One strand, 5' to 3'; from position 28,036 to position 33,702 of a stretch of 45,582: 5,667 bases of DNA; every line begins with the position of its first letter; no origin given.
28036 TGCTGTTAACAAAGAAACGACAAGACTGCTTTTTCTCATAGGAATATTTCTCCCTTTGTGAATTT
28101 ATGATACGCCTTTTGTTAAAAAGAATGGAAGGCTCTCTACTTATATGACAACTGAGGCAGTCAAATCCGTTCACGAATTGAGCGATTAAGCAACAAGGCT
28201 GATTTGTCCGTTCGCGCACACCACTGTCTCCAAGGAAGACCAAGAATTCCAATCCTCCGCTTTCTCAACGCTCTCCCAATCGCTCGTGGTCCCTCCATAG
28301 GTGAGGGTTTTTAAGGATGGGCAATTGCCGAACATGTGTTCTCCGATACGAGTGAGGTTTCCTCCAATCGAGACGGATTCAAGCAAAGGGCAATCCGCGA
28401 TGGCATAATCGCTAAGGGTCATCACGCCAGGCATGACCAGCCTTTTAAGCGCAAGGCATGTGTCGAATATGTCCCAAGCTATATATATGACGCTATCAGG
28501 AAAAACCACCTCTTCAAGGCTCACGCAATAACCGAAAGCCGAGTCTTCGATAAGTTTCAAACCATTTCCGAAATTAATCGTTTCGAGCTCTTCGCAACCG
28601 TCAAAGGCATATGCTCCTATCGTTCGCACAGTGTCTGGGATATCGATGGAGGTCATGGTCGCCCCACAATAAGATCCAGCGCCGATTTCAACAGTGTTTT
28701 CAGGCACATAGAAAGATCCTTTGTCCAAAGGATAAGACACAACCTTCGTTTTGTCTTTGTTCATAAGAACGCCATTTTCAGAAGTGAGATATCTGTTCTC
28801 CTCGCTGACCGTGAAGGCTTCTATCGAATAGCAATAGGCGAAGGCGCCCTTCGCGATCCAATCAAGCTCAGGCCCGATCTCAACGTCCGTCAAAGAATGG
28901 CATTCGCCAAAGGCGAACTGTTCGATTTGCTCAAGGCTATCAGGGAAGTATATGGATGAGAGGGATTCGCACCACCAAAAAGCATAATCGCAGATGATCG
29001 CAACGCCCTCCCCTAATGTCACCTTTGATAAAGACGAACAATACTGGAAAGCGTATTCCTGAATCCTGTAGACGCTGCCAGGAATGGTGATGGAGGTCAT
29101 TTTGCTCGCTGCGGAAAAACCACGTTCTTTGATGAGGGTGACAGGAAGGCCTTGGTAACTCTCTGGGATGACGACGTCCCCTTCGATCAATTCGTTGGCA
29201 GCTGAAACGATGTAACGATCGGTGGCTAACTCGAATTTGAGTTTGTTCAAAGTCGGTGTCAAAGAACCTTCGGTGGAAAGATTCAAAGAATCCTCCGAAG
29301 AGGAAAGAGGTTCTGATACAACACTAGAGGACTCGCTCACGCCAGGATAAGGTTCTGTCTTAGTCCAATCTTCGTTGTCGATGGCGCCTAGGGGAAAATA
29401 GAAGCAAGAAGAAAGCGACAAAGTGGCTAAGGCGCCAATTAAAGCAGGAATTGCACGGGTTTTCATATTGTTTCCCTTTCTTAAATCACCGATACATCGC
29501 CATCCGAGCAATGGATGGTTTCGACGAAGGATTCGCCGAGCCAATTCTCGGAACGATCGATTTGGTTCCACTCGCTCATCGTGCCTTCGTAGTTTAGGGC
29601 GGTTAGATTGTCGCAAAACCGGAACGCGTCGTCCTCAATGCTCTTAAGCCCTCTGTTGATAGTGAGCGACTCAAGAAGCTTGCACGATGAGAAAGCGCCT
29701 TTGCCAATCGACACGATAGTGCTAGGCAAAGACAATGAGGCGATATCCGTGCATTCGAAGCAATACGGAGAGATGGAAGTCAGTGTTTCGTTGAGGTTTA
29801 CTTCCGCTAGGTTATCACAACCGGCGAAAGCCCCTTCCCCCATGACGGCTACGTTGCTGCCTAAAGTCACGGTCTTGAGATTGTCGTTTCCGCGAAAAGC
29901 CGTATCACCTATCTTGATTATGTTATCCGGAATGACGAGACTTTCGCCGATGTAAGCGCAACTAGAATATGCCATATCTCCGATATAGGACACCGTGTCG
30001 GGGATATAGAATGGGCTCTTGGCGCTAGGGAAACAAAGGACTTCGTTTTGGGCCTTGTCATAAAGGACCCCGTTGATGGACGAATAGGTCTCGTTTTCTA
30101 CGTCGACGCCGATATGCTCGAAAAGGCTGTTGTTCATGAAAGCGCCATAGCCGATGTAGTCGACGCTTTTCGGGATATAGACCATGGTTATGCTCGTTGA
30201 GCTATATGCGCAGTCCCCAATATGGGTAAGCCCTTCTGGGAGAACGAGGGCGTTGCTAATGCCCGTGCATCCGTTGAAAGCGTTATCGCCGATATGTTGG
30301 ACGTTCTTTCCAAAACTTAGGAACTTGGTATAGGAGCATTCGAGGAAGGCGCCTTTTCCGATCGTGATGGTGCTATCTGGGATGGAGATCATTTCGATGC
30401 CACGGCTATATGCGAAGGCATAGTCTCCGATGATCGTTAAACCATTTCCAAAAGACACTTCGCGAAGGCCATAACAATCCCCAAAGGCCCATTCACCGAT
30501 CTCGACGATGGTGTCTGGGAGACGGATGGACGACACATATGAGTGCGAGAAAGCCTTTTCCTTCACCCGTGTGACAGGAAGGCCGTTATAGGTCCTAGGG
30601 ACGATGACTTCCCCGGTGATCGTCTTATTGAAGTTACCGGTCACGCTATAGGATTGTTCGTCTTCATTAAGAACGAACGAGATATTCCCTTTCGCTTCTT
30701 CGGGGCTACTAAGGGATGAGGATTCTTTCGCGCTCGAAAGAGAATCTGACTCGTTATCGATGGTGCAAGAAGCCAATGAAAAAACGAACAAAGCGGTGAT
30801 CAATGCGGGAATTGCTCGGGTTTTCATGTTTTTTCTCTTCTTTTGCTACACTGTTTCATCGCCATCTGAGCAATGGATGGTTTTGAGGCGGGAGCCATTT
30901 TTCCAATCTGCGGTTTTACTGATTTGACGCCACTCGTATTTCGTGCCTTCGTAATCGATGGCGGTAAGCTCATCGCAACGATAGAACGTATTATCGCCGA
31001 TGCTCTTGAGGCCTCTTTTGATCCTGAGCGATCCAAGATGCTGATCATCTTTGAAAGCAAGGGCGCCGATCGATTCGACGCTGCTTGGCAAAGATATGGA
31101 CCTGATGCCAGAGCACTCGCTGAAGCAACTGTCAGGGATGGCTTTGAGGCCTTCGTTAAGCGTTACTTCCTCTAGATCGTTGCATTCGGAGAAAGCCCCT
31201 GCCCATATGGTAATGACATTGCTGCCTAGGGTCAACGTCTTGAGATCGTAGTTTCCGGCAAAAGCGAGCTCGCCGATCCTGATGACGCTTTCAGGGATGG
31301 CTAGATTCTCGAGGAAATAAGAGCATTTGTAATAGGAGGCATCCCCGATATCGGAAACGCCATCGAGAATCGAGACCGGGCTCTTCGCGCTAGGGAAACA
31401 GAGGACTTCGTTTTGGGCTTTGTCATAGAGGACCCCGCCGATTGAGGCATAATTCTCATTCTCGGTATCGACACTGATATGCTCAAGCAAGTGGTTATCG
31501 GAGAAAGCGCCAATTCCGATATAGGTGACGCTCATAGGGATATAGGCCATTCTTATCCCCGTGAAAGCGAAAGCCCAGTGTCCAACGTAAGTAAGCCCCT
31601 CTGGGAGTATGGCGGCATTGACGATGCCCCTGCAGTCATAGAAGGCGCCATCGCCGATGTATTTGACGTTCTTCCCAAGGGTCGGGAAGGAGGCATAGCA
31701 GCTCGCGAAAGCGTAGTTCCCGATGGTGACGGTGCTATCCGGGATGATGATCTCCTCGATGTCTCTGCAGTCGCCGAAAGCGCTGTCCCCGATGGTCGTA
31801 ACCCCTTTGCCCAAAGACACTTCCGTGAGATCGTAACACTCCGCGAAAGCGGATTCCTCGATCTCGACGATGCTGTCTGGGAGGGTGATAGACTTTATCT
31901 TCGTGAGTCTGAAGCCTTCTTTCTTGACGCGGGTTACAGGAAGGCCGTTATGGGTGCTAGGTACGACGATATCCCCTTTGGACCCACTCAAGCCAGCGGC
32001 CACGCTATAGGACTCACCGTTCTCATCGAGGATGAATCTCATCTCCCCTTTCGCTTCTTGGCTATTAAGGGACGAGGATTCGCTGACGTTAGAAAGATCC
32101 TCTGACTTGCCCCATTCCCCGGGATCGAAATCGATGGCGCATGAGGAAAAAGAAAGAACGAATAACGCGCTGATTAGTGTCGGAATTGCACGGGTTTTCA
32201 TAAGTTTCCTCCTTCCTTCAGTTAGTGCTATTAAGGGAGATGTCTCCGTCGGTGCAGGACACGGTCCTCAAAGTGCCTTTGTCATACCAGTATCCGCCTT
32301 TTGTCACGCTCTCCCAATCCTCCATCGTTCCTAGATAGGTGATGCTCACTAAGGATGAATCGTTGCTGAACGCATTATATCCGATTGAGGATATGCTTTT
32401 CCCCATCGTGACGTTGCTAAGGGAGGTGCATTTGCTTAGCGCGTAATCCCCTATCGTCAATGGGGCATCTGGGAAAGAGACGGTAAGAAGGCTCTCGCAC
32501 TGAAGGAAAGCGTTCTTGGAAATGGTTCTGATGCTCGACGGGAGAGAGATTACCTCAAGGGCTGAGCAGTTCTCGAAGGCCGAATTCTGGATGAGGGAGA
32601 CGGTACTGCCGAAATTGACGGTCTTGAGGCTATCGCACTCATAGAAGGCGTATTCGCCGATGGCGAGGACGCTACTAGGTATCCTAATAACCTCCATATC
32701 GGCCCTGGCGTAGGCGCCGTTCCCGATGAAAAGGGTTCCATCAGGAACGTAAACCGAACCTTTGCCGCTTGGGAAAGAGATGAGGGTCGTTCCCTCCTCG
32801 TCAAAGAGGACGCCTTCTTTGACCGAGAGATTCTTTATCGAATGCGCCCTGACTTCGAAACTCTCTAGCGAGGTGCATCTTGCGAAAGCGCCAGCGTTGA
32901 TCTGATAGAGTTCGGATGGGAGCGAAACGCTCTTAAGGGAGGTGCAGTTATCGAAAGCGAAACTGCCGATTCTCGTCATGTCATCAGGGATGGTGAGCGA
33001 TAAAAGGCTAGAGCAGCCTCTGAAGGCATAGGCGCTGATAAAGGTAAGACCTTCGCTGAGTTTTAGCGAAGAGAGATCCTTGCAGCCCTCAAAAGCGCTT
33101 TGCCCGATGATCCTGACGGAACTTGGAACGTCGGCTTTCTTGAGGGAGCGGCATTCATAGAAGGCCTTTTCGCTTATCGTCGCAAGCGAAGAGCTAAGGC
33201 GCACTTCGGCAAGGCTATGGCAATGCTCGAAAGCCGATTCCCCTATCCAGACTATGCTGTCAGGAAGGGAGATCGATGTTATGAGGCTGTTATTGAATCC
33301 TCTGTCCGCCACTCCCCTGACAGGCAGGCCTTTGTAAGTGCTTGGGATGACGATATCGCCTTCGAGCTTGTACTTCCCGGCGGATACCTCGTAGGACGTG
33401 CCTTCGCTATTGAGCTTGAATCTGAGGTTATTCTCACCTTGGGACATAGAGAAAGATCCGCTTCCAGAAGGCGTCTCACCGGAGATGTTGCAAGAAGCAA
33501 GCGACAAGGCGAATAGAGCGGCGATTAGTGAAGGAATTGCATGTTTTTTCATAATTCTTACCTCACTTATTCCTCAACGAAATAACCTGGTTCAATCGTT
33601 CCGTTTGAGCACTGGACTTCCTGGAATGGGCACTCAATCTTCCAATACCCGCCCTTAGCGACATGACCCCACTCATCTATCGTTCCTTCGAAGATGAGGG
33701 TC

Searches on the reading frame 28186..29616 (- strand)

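Call 56: search_protein_families(library=pfam, proteins=[window:28186-29616:-], max_evalue=0.00001)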
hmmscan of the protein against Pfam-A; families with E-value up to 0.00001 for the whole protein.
window:28186-29616:- (476 aa): 1 family
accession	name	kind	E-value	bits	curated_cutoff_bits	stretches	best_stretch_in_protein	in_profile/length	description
PF13306.12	LRR_5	-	2.8e-57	192.5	27.7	2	310-436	2-127/127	BspA type Leucine rich repeat region (6 copies)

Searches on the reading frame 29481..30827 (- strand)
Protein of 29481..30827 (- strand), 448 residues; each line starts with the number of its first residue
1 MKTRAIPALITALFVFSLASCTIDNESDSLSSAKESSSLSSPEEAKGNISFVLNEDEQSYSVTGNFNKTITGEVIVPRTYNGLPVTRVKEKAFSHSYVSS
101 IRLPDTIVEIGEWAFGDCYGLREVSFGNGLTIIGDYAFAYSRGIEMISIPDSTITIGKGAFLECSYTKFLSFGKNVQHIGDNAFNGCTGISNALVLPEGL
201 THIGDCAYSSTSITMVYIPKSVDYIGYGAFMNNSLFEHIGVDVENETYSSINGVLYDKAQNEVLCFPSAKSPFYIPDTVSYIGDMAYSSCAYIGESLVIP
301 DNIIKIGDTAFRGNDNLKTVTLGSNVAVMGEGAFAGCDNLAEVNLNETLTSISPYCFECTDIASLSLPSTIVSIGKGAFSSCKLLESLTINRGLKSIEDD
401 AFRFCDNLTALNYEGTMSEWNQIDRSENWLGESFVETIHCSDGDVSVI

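Call 56: search_protein_families(library=pfam, proteins=[window:29481-30827:-], max_evalue=0.00001)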
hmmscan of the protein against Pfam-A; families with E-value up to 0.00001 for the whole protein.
window:29481-30827:- (448 aa): 2 families
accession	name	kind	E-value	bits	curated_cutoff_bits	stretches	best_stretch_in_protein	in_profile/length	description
PF13306.12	LRR_5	-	6.1e-85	282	27.7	4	305-420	2-115/127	BspA type Leucine rich repeat region (6 copies)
PF13855.12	LRR_8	-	1.6e-12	47.4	27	0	302-345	12-56/61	Leucine rich repeat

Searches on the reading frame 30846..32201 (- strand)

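Call 56: search_protein_families(library=pfam, proteins=[window:30846-32201:-], max_evalue=0.00001)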
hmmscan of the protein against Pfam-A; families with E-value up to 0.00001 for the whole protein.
window:30846-32201:- (451 aa): 2 families
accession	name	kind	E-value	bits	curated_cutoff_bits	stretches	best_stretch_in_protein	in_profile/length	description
PF13306.12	LRR_5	-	4e-65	217.9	27.7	3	284-412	2-126/127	BspA type Leucine rich repeat region (6 copies)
PF13855.12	LRR_8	-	8.9e-08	32.2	27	0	309-348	16-56/61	Leucine rich repeat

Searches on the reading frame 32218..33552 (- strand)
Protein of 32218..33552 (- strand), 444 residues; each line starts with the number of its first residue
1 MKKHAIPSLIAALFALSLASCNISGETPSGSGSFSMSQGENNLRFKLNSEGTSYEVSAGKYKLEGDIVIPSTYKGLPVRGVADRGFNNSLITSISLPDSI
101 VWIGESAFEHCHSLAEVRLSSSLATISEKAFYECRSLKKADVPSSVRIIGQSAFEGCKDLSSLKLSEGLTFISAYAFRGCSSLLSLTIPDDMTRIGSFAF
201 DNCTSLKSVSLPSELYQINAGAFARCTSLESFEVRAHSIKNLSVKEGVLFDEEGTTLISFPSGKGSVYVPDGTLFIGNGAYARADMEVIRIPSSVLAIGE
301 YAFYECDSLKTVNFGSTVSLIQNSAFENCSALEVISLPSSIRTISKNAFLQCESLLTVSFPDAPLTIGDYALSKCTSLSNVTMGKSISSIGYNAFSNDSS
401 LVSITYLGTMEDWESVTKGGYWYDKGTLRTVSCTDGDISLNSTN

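Call 56: search_protein_families(library=pfam, proteins=[window:32218-33552:-], max_evalue=0.00001)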
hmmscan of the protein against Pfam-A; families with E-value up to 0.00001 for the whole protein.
window:32218-33552:- (444 aa): 2 families
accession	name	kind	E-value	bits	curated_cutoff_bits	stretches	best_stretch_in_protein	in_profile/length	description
PF13306.12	LRR_5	-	6.2e-76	252.8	27.7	3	276-401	3-126/127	BspA type Leucine rich repeat region (6 copies)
PF13855.12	LRR_8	-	5.7e-17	61.7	27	0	149-188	16-56/61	Leucine rich repeat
